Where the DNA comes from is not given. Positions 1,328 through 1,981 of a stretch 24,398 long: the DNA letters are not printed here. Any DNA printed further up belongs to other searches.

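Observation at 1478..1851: Dit appears split: the N-terminal domain starts the giant ORF and the C-terminal domain is a separate 117-aa gene 8.2 kb downstream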

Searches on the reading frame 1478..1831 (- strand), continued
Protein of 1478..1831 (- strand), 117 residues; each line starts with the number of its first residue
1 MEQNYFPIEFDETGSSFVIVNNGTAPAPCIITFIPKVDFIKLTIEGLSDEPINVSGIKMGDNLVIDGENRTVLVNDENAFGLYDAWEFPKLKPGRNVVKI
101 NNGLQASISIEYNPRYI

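Call 52: fold_search(model_id=the predicted structure, library=pdb)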
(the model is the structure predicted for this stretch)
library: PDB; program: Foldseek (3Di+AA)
matches with E <= 10: 1227; with E <= 0.001: 6
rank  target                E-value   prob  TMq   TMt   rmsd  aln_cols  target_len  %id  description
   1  9j1k_K                1.2e-04  1.00  0.68  0.31   4.1       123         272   16  Tip region of monocin (released 2025-01-08)
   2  6v8i_AC               1.2e-04  1.00  0.61  0.25   3.4       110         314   23  Composite atomic model of the Staphylococcus aureus phage 80alpha baseplate (released 2020-03-04)
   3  9m8o_I                3.0e-04  1.00  0.56  0.28   6.5       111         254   22  Cryo-EM structure of bacteriophage NF5 baseplate (released 2025-12-17)
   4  9m8o_G                3.7e-04  1.00  0.61  0.30   5.8       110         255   23  Cryo-EM structure of bacteriophage NF5 baseplate (released 2025-12-17)
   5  2x8k_A                6.5e-04  1.00  0.65  0.34   3.2       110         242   13  Crystal Structure of SPP1 Dit (gp 19.1) Protein, a Paradigm of Hub Adsorption Apparatus in Gram-positive Infecting Pha (released 2010-09-15)
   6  2x8k_C                6.8e-04  1.00  0.67  0.34   3.1       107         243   14  Crystal Structure of SPP1 Dit (gp 19.1) Protein, a Paradigm of Hub Adsorption Apparatus in Gram-positive Infecting Pha (released 2010-09-15)
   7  9m8o_J                3.2e-03  1.00  0.58  0.30   6.2       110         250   23  Cryo-EM structure of bacteriophage NF5 baseplate (released 2025-12-17)
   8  6kiw_T                2.6e-02  0.72  0.35  0.26  10.4       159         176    9  Cryo-EM structure of human MLL3-ubNCP complex (4.0 angstrom) (released 2019-09-11)
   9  9pr8_A                4.6e-02  0.12  0.19  0.07  15.0       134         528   10  Crystal Structure of the Clostridiodes difficile CspC-CspA heterodimer. (released 2026-01-21)
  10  3wg3_B                7.9e-02  0.75  0.39  0.32   8.9       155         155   12  Crystal structure of Agrocybe cylindracea galectin with blood type A antigen tetraose (released 2013-11-27)
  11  3vv1_B                8.4e-02  0.84  0.43  0.38   6.4       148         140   11  Crystal Structure of Caenorhabditis elegans galectin LEC-6 (released 2013-05-22)
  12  1xb9_C                8.4e-02  0.51  0.33  0.36   8.2       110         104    5  The structure and function of Xenopus NO38-core, a histone chaperone in the nucleolus (released 2004-12-21)
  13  7tro_A                1.0e-01  0.85  0.43  0.38   5.4       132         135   11  Crystal structure of R14A-R20A human Galectin-7 mutant in presence of lactose (released 2023-02-01)
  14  1xe0_H                1.0e-01  0.54  0.34  0.37   8.0       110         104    6  The structure and function of Xenopus NO38-core, a histone binding chaperone in the nucleolus (released 2004-12-21)
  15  3zm8_A                1.1e-01  0.66  0.40  0.14   7.4       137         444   12  Crystal structure of Podospora anserina GH26-CBM35 beta-(1,4)- mannanase (released 2013-04-17)
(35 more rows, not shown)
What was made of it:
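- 1478..1831 (-): Stand-alone Dit C-terminal galectin-like domain (117 aa). Residues 16-117 form the domain. Residues 4-12 (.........) form a conserved tail that is unstructured in the monomer model. Foldseek hits Dits in the PDB with TMq 0.56-0.68, then galectins (call 52).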

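Call 67: search_protein_families(library=ncbifam, proteins=[window:1478-1831:-], max_evalue=1)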
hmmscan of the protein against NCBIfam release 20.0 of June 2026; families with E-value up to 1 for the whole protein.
window:1478-1831:- (117 aa): 0 families

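Call 75: search_dna_similar(query=window:1478-1831:-, collection=phages, mode=protein, max_rows=25, max_evalue=0.001)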
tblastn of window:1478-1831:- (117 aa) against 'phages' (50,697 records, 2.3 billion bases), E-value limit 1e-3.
Records with a match: 4; places in all: 4; records where one place covers at least 80% of the query: 4.
Best place of each record, by identity: <60% 4.
By first word of the organism name: Bacteriophage 2; Clostridium 2.
By host as written in the record: - 2; Clostridium perfringens SM101 2.
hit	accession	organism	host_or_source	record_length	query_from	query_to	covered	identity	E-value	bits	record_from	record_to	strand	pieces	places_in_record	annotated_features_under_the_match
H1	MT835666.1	Bacteriophage sp.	human fecal samples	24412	6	117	96%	35.4%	1e-11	65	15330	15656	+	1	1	record has no annotation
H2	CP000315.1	Clostridium phage phiSM101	Clostridium perfringens SM101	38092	23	117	81%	36.8%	2e-14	73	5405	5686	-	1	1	conserved hypothetical protein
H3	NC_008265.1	Clostridium phage phiSM101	Clostridium perfringens SM101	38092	23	117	81%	36.8%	2e-14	73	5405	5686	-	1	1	tail family protein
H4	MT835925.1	Bacteriophage sp.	human fecal samples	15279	23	117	81%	34.4%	8e-10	60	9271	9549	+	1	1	record has no annotation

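Call 77: get_annotated_region(hit=H1, flank=12000)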
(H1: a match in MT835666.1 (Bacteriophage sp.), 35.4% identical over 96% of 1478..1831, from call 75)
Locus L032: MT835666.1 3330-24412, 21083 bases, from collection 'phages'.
description: UNVERIFIED: Bacteriophage sp. clone scaffold_400 genomic sequence.
organism: Bacteriophage sp. (NCBI taxid 38018)
taxonomy: Viruses
host: -; source: human fecal samples; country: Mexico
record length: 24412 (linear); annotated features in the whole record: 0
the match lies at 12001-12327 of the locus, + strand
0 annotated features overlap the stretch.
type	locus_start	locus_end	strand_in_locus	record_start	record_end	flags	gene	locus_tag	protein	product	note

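Call 80: find_related_loci(query=A2, collection=genome_contigs, flank=10000)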
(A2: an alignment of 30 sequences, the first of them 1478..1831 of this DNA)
Query A2 (117 aa) in genome_contigs; peptide patterns used: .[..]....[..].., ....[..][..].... (x = any residue, [..] = any of these).
34 stretches matched a pattern, but none encodes a relative of the query by tblastn (E <= 1e-3).

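Call 90: fold_search(model_id=the predicted structure, library=viral)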
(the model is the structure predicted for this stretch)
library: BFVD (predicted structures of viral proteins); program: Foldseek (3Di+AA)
matches with E <= 10: 1345; with E <= 0.001: 46
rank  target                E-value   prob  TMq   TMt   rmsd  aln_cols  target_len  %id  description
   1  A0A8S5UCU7            2.6e-09  1.00  0.78  0.40   1.1        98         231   30  Distal tail protein [Myoviridae sp. ctBvM24]
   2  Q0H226                9.1e-08  1.00  0.72  0.36   2.6       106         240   29  Uncharacterized protein [Geobacillus phage GBSV1]
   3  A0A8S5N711            7.9e-07  1.00  0.71  0.32   3.0       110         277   26  Tail protein [Siphoviridae sp. ctlzn3]
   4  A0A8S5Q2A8            9.3e-07  1.00  0.69  0.36   3.6       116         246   22  Distal tail protein [Siphoviridae sp. ctOrJ23]
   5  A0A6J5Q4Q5            1.8e-06  1.00  0.68  0.26  13.0       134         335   22  Siphovirus-type tail component [uncultured Caudovirales phage]
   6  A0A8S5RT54            2.1e-06  1.00  0.68  0.30   2.8       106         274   21  Distal tail protein [Caudovirales sp. gcode 4]
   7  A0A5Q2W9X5            3.1e-06  1.00  0.65  0.21   3.9       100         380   20  (no name in the UniProt tables at hand)
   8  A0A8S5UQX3            5.5e-06  1.00  0.73  0.30   9.0       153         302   21  Tail protein [Siphoviridae sp. ct89S11]
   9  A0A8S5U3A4            6.1e-06  1.00  0.70  0.39   3.0       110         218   15  Tail protein [Myoviridae sp. ctBtV12]
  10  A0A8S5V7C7            8.5e-06  1.00  0.68  0.29  11.4       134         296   18  Tail protein [Myoviridae sp. ctCpP1]
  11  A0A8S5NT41            1.1e-05  1.00  0.73  0.35   4.1       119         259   23  Tail protein [Siphoviridae sp. ctqrl18]
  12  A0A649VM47            1.4e-05  1.00  0.67  0.12  10.9       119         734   18  Minor tail protein [Arthrobacter phage Mufasa8]
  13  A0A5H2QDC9            1.6e-05  1.00  0.65  0.33   1.8       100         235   16  (no name in the UniProt tables at hand)
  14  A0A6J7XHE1            1.7e-05  1.00  0.64  0.30   4.3       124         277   21  Siphovirus-type tail component [uncultured Caudovirales phage]
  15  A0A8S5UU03            2.3e-05  1.00  0.65  0.29   6.2       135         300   17  Baseplate protein [Myoviridae sp. ctvxP16]
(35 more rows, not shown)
